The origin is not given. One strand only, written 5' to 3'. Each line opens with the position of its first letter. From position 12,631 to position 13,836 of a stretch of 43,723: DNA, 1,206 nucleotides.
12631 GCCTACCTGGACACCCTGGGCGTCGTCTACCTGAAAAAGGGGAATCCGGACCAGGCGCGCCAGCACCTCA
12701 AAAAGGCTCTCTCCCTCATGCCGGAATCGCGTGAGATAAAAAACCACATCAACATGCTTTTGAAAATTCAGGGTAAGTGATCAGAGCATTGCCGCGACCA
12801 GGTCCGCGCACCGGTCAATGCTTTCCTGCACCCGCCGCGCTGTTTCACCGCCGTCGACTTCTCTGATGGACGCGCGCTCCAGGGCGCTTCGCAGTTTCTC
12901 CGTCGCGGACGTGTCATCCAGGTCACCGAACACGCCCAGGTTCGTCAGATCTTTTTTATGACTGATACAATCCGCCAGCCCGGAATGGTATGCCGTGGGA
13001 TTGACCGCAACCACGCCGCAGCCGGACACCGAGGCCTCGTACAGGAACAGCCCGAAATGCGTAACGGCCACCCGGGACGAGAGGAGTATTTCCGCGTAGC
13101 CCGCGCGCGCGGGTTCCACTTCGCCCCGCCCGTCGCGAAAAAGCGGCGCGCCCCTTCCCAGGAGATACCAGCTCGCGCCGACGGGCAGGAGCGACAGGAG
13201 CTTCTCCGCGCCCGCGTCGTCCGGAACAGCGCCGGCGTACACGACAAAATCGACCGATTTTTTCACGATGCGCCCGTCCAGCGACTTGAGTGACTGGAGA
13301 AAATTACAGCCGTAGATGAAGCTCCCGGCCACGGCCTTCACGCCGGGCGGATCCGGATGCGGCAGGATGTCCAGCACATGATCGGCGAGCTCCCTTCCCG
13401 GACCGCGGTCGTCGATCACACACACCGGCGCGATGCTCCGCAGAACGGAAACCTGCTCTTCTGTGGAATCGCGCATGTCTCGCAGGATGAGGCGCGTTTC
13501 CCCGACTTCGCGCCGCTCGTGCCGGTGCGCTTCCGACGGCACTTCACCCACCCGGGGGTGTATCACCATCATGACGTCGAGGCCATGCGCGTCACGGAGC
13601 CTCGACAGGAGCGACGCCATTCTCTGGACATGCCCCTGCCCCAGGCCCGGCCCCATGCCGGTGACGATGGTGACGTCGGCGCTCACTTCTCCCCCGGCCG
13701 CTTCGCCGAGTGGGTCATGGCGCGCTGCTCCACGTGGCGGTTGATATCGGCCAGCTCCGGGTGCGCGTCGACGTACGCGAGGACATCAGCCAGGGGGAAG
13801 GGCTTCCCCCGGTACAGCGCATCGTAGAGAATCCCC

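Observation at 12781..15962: Radical SAM/SPASM enzyme fused to a degenerate SpsF-type cytidylyltransferase domain, operonic with an intact SpsF paralogue and a PseG/SpsG-like protein: uncharacterised nucleotide-sugar module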

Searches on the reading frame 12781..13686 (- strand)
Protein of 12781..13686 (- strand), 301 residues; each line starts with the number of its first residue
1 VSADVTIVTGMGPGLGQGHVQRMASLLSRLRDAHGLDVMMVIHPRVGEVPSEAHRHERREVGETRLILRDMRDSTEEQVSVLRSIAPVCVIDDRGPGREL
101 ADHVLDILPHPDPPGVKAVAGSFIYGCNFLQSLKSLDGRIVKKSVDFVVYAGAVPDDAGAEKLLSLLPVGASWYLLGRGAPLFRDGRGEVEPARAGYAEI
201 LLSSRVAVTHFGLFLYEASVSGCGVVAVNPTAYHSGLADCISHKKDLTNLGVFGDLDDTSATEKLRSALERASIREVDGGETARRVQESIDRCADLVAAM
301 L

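Call 3: search_protein_families(library=ncbifam, proteins=[window:12781-13686:-], max_evalue=0.01)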
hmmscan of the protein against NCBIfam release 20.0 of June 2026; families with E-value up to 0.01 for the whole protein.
window:12781-13686:- (301 aa): 0 families

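Call 4: search_protein_families(library=pfam, proteins=[window:12781-13686:-], max_evalue=0.01)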
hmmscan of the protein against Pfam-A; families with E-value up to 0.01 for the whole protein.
window:12781-13686:- (301 aa): 0 families

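Call 6: search_solved_structures(query=window:12781-13686:-, max_evalue=10)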
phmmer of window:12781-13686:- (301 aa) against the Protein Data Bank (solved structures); distinct sequences matched with E-value up to 10: 2.
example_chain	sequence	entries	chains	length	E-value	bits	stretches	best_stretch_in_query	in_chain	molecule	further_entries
4j16_C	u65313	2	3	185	0.38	13.3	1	5-73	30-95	NAD(P) transhydrogenase subunit beta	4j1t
4bem_J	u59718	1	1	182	2.8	10.4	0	1-21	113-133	F1FO ATPASE C1 SUBUNIT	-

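Call 17: find_homologous_proteins(query=window:12781-13686:-, max_evalue=0.001)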
Query window:12781-13686:- (301 aa): 19 proteins with E <= 0.001 among 5921 candidates.
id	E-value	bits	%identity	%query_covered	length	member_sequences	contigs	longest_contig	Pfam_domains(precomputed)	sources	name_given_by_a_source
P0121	1.3e-194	663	100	100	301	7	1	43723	-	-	-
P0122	7.1e-101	355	59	100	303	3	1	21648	-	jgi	jgi:hypothetical protein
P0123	6.0e-100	352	57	100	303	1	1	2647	-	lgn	-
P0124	1.2e-99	351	55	100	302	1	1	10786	-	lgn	-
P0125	6.3e-97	343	57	100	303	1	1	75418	-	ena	-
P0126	1.9e-88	315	52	100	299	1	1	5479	-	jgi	-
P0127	7.8e-77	277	50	93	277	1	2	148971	-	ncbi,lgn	-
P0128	1.5e-68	249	47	90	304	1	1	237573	-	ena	-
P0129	4.1e-64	235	44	99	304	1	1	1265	-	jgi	jgi:hypothetical protein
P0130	6.6e-55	205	40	99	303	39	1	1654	-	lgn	-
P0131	5.0e-54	202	37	99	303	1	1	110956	-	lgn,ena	-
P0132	1.1e-53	201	38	100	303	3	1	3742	-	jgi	-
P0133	5.4e-52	195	35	99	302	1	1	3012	-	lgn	-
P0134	1.3e-50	190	38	95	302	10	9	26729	-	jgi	jgi:hypothetical protein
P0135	3.8e-47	179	38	87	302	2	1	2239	-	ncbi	-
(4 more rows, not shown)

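Call 18: search_protein_families(library=pfam, proteins=[window:12781-13686:-], max_evalue=10)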
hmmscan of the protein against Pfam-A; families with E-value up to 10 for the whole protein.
window:12781-13686:- (301 aa): 0 families

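Call 21: search_solved_structures(query=A2, max_evalue=10, show_alignments=2)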
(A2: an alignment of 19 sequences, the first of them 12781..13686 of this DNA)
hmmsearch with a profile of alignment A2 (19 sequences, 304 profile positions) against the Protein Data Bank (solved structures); distinct sequences matched with E-value up to 10: 2.
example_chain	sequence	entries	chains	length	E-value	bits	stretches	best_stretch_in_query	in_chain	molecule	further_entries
4hjq_A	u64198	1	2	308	0.2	14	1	117-186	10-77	Tyrosine-protein phosphatase non-receptor type 6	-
4gs0_A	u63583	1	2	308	0.31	13.3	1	117-186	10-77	Tyrosine-protein phosphatase non-receptor type 6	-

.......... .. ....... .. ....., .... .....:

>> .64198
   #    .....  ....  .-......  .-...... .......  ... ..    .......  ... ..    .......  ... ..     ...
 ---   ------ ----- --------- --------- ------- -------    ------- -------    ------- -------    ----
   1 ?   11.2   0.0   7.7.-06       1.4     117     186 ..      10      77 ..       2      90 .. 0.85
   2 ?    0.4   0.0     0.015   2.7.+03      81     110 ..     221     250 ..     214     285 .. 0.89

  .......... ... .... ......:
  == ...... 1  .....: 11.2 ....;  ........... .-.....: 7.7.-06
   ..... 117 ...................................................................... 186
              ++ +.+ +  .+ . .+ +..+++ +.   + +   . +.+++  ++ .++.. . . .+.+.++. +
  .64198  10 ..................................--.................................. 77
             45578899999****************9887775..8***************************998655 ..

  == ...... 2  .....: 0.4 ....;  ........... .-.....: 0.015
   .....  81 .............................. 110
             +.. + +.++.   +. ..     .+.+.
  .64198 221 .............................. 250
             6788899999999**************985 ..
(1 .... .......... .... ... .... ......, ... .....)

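Call 29: predict_structure(alignment_id=A2)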
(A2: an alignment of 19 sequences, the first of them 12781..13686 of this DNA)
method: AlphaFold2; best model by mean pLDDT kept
length: 301 residues; sequences in the alignment: 19
mean_pLDDT: 92.0   pTM: 0.89
mean pLDDT of the five models: 92.0, 91.6, 91.6, 91.4, 90.8
residues with pLDDT >= 90: 222; 70-90: 70; 50-70: 9; < 50: 0
segments of 3 or more residues with pLDDT < 50: none
pLDDT, mean of each block of 10 residues (from residue 1): 92 76 96 96 89 92 96 93 97 91 90 76 93 94 97 84 94 93 94 95 97 92 95 88 84 93 96 93 97 96 92
secondary structure, 60 per line:
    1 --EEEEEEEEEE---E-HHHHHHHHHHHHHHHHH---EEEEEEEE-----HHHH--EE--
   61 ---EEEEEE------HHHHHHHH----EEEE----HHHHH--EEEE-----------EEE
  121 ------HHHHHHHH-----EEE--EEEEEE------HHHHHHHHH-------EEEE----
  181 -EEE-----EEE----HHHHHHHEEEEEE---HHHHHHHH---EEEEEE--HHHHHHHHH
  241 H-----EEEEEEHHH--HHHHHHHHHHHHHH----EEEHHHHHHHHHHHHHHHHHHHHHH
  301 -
elements in order: E3-12 H18-34 E38-45 H51-54 E64-69 H76-83 E88-91 H96-100 E103-106 E118-120 H127-134 E140-142 E145-150 H157-165 E173-176 E182-184 E190-192 H197-203 E204-209 H213-220 E224-229 H232-241 E247-252 H258-271 E276-278 H279-300

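Call 33: fold_search(model_id=the predicted structure, library=pdb)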
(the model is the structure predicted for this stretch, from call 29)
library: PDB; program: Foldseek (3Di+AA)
matches with E <= 10: 1158; with E <= 0.001: 199
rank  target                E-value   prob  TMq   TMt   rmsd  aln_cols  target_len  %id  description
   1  6j31_C                2.3e-07  1.00  0.59  0.48   7.0       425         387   13  Crystal Structure Analysis of the Glycotransferase of kitacinnamycin (released 2020-01-15)
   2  6j32_B                5.3e-07  1.00  0.58  0.47   7.8       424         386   12  Crystal Structure Analysis of the Glycotransferase of kitacinnamycin (released 2020-01-15)
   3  6j31_B                7.1e-07  1.00  0.59  0.48   7.3       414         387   12  Crystal Structure Analysis of the Glycotransferase of kitacinnamycin (released 2020-01-15)
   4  6kqw                  7.5e-07  1.00  0.62  0.59   6.1       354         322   13  Crystal structure of Yijc from B. subtilis (released 2020-09-30)
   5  6kqx                  8.9e-07  1.00  0.60  0.56   6.8       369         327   12  Crystal structure of Yijc from B. subtilis in complex with UDP (released 2020-09-30)
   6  2iyf_B                1.0e-06  1.00  0.55  0.44   8.6       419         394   14  The crystal structure of macrolide glycosyltransferases: A blueprint for antibiotic engineering (released 2007-03-27)
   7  6j31_A                1.1e-06  1.00  0.59  0.48   7.2       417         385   13  Crystal Structure Analysis of the Glycotransferase of kitacinnamycin (released 2020-01-15)
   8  6j32_C                1.3e-06  1.00  0.57  0.46   7.5       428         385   13  Crystal Structure Analysis of the Glycotransferase of kitacinnamycin (released 2020-01-15)
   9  4m60                  2.7e-06  1.00  0.56  0.46   8.5       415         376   12  Crystal structure of macrolide glycosyltransferases OleD (released 2013-09-04)
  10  1rrv_B                2.9e-06  1.00  0.51  0.40   9.5       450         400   12  X-ray crystal structure of TDP-vancosaminyltransferase GtfD as a complex with TDP and the natural substrate, desvancos (released 2004-05-18)
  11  2p6p_A                3.6e-06  1.00  0.56  0.46   8.9       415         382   12  X-ray crystal structure of C-C bond-forming dTDP-D-Olivose-transferase UrdGT2 (released 2007-08-07)
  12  4m7p_MODEL_1_A        4.3e-06  1.00  0.57  0.45   9.2       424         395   14  Ensemble refinement of protein crystal structure of macrolide glycosyltransferases OleD (released 2013-09-11)
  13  8k08_B                4.6e-06  1.00  0.57  0.45   9.4       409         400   13  Pq3-O-UGT2 with 20(S)-Ginsenoside Rh2 (released 2025-01-29)
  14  4m83_MODEL_1_B        4.9e-06  1.00  0.56  0.45   8.5       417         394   13  Ensemble refinement of protein crystal structure (2IYF) of macrolide glycosyltransferases OleD complexed with  (released 2013-09-11)
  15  1rrv_A                5.2e-06  1.00  0.51  0.40   9.8       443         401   12  X-ray crystal structure of TDP-vancosaminyltransferase GtfD as a complex with TDP and the natural substrate, desvancos (released 2004-05-18)
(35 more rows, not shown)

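Call 35: search_protein_families(library=ncbifam, alignment_id=A2, max_evalue=10)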
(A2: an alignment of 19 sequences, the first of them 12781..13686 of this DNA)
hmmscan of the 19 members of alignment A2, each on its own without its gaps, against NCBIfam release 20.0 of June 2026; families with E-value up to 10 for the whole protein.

A. member 1, window:12781-13686:- (301 aa): 0 families

B. families by the number of members that match (of 19 scanned): 2 families
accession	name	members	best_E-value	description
TIGR03590.1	PseG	1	0.043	UDP-2,4-diacetamido-2,4,6-trideoxy-beta-L-altropyranose hydrolase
NF041469.2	spor_prot_SB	1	0.22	stage II sporulation protein SB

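Call 77: search_protein_families(library=ncbifam, alignment_id=A4, max_evalue=1)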
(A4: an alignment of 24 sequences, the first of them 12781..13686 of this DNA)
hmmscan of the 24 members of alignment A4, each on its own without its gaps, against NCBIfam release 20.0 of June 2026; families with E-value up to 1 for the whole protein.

A. member 1, window:12781-13686:- (301 aa): 0 families

B. families by the number of members that match (of 24 scanned): 10 families
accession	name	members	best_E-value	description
TIGR03590.1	PseG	9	4.5e-17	UDP-2,4-diacetamido-2,4,6-trideoxy-beta-L-altropyranose hydrolase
NF010135.0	PRK13609.1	2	0.011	diglucosyl diacylglycerol synthase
TIGR00661.1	MJ1255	1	0.0008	MJ1255/VC2487 family glycosyltransferase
NF041548.1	PssE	1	0.027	PssE/Cps14G family polysaccharide biosynthesis glycosyltransferase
NF046086.1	BFO_1060_trans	1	0.029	BFO_1060 family glycosyltransferase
NF038295.1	EPS_HpsP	1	0.034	hormogonium polysaccharide biosynthesis glycosyltransferase HpsP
TIGR02472.1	sucr_P_syn_N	1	0.036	sucrose-phosphate synthase, putative, glycosyltransferase domain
TIGR03999.1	thiol_BshA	1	0.089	N-acetyl-alpha-D-glucosaminyl L-malate synthase BshA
TIGR04331.1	o_ant_LIC12162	1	0.11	LIC12162 family transferase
NF046085.1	XrtY_assoc_Gly1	1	0.13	XrtY-associated glycosyltransferase XYAG1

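Call 78: search_solved_structures(query=A4, max_evalue=10, show_alignments=1)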
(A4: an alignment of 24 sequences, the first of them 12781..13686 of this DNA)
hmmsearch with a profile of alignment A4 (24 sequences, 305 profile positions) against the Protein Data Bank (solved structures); distinct sequences matched with E-value up to 10: 1.
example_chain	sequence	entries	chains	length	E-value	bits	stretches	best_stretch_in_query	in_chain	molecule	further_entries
2f9f_A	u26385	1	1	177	0.55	12.6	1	215-233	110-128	first mannosyl transferase (wbaZ-1)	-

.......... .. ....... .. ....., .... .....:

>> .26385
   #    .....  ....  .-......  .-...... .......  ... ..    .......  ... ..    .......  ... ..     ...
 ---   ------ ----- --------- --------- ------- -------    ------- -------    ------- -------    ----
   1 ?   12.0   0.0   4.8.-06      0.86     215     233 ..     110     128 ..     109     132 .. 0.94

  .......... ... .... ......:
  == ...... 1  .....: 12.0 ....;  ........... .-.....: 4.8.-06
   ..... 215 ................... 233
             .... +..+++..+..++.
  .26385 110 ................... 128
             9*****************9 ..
